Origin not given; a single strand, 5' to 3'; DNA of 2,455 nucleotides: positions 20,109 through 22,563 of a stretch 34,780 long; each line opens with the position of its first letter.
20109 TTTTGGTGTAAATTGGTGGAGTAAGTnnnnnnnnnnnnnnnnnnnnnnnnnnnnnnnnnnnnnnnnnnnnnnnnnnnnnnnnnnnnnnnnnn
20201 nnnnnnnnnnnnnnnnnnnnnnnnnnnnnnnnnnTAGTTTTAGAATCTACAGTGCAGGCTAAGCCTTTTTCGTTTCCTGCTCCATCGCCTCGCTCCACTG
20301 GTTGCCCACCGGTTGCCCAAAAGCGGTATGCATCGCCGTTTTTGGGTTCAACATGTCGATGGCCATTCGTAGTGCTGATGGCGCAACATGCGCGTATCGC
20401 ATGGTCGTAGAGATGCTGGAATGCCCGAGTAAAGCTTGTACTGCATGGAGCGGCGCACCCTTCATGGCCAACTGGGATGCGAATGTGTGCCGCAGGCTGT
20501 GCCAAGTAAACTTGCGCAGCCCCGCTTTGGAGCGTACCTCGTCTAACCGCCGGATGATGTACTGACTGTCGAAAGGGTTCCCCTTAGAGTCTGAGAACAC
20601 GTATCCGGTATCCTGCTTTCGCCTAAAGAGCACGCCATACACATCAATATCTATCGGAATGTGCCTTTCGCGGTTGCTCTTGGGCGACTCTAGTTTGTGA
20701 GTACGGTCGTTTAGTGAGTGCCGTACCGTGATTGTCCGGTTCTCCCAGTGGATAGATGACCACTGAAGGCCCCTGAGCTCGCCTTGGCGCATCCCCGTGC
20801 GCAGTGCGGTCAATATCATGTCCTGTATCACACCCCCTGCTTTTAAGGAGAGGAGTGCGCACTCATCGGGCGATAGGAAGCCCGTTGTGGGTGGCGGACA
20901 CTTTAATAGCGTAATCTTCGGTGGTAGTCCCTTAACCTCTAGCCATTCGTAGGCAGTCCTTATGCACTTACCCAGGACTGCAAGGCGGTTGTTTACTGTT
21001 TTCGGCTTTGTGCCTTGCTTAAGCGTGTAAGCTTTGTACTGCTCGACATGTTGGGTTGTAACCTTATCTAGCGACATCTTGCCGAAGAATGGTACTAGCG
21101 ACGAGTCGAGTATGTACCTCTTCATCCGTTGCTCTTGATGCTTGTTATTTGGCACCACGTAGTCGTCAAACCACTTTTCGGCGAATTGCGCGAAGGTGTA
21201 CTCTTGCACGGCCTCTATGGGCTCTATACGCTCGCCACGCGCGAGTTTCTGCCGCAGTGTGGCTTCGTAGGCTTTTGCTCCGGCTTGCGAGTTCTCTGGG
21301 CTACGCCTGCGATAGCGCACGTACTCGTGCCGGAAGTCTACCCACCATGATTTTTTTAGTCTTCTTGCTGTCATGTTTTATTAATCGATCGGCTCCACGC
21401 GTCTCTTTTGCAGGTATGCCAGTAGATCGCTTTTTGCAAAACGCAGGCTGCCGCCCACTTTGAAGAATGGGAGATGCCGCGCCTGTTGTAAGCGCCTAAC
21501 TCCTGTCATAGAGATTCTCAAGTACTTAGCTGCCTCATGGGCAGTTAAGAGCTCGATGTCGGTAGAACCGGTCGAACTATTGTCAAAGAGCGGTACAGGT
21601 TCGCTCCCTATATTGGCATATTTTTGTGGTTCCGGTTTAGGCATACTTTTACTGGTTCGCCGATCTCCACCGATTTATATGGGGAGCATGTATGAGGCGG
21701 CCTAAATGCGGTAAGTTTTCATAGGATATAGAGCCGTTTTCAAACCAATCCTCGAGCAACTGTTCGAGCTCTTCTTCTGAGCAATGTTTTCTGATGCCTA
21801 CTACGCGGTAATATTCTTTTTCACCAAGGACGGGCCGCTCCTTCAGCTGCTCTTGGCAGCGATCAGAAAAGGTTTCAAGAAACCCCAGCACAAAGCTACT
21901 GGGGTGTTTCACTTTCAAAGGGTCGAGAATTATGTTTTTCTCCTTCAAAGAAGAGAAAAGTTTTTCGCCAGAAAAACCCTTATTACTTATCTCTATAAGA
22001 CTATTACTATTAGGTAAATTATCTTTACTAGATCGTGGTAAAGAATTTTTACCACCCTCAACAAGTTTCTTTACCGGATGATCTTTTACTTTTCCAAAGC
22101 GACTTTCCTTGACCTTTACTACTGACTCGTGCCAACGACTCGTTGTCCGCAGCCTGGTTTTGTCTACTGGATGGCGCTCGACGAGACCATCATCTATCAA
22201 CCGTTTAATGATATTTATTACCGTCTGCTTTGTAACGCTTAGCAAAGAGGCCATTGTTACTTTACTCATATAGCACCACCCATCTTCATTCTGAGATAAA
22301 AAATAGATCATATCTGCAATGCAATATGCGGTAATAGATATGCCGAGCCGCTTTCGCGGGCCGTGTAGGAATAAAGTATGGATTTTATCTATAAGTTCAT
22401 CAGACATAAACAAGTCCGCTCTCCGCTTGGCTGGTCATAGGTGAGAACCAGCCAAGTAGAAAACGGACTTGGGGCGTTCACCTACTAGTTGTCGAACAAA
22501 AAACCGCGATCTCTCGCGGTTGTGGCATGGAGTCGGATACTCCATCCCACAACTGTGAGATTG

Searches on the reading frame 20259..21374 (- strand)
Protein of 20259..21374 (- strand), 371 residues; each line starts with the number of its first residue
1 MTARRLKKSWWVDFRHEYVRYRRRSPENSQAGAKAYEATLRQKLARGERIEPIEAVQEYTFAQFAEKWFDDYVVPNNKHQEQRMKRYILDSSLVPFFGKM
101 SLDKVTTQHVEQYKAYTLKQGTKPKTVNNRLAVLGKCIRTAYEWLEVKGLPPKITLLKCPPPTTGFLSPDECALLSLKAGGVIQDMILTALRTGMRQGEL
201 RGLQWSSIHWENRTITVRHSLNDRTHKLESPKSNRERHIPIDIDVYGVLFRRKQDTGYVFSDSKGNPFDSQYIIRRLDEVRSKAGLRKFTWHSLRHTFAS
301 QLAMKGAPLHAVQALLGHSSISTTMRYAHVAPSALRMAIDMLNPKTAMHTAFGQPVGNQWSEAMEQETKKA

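Call 8: search_protein_families(library=pfam, proteins=[window:20259-21374:-], max_evalue=0.01)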
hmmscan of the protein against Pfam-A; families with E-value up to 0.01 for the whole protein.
window:20259-21374:- (371 aa): 5 families
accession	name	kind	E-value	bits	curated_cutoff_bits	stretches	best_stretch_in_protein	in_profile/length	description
PF00589.27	Phage_integrase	-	3.7e-32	111.9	27.1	1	186-332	27-170/172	Phage integrase family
PF14659.12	Phage_int_SAM_3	-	9.2e-09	35.8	22.6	1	60-113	1-53/58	Phage integrase, N-terminal SAM-like domain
PF13102.12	Phage_int_SAM_5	-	0.00026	21.7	22.3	1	62-143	3-84/98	Phage integrase SAM-like domain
PF22913.1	NBAS_11th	-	0.0032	17.9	27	0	296-347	7-58/125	NBAS subunit of NRZ tethering complex, C-terminal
PF22022.2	Phage_int_M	-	0.0041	17.8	27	0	61-115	1-54/96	Phage integrase central domain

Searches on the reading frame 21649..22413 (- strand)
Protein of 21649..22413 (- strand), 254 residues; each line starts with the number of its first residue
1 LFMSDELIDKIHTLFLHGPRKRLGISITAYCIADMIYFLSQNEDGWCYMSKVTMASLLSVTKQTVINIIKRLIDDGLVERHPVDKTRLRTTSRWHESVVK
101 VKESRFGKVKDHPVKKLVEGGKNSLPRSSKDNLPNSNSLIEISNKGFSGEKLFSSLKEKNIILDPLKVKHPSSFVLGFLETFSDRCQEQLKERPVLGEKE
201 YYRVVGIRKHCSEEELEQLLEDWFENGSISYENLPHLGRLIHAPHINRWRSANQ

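Call 8: search_protein_families(library=pfam, proteins=[window:21649-22413:-], max_evalue=0.01)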
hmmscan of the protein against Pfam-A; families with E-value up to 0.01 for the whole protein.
window:21649-22413:- (254 aa): 4 families
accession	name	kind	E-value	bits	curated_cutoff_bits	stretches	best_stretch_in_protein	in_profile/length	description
PF12802.13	MarR_2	-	4.5e-06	27.2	27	1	34-85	9-57/61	MarR family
PF13545.12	HTH_Crp_2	-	2.5e-05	24.6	27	1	35-80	6-55/70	Crp-like helix-turn-helix domain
PF13730.12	HTH_36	-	0.00012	22.2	25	1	40-78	18-55/55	Helix-turn-helix domain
PF01047.28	MarR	-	0.00055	20.2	24.6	1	53-81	22-50/59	MarR family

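Call 82: search_protein_families(library=phrogs, proteins=[window:21649-22413:-], max_evalue=0.001)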
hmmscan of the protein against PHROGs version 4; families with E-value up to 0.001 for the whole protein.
window:21649-22413:- (254 aa): 8 families
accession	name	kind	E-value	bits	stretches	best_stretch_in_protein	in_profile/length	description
phrog_428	-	DNA, RNA and nucleotide metabolism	2.2e-10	41.3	1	32-137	108-218/455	replication initiation protein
phrog_186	-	DNA, RNA and nucleotide metabolism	2.6e-09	38.2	1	36-163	48-185/308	DnaD-like helicase loader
phrog_270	-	DNA, RNA and nucleotide metabolism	7.2e-08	33.2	1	41-102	60-121/383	replication initiation protein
phrog_678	-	DNA, RNA and nucleotide metabolism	1.8e-07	32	1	27-140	80-181/346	replication initiation O-like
phrog_8540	-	DNA, RNA and nucleotide metabolism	2.5e-05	25.6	1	41-82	30-71/196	replication initiation O-like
phrog_6643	-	DNA, RNA and nucleotide metabolism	7.5e-05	23.3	1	42-104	31-93/313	replication initiation protein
phrog_19658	-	DNA, RNA and nucleotide metabolism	9.2e-05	23.1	1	40-154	31-147/283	replication initiation protein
phrog_12720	-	DNA, RNA and nucleotide metabolism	0.00086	20.3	0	41-100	42-102/117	DNA binding protein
